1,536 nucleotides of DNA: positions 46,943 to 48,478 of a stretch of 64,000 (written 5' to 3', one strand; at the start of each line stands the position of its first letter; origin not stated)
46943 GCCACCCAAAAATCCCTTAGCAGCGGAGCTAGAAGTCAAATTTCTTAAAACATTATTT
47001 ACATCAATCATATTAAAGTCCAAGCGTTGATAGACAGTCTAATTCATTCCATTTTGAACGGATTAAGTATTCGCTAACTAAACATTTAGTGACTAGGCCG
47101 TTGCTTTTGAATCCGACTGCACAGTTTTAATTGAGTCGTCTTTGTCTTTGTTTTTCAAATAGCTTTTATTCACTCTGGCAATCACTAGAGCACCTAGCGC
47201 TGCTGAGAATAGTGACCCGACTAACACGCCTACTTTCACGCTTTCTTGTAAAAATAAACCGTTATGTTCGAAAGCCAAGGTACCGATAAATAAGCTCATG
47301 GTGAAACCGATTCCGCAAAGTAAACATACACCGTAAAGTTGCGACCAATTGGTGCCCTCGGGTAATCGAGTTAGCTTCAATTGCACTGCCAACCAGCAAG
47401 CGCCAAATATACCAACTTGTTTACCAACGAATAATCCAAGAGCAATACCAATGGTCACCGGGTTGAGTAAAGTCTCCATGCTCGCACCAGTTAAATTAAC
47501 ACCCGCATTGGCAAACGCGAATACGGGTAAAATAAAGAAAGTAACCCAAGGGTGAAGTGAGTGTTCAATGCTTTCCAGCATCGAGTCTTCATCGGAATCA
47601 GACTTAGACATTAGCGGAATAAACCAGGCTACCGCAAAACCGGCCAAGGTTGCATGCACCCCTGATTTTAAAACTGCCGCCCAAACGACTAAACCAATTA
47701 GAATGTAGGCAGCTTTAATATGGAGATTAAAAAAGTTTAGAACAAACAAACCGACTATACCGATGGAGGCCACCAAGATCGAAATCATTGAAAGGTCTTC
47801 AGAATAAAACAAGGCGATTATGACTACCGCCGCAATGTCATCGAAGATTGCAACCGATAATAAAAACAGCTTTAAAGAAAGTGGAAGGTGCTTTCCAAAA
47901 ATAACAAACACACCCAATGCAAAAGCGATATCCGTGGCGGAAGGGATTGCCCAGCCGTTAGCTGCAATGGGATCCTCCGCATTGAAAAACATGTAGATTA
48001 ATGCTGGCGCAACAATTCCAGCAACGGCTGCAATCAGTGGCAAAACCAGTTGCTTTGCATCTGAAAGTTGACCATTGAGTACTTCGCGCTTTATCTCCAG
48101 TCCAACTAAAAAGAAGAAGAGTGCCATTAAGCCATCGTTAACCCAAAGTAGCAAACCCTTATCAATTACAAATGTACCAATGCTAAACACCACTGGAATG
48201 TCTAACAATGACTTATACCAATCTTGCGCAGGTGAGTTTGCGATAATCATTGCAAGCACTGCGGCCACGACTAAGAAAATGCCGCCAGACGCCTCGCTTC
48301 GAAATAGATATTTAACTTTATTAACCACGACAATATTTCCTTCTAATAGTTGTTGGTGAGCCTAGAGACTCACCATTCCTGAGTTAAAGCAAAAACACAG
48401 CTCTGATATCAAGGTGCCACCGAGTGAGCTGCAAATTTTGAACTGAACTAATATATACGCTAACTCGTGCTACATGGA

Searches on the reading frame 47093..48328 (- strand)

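Call 77: search_protein_families(library=pfam, proteins=[window:47093-48328:-], max_evalue=0.00001)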
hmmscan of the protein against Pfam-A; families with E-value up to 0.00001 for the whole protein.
window:47093-48328:- (411 aa): 1 family
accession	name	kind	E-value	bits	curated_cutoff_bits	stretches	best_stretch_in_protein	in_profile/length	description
PF06965.17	Na_H_antiport_1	-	1.7e-143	478.5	23.5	1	8-382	3-373/374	Na+/H+ antiporter 1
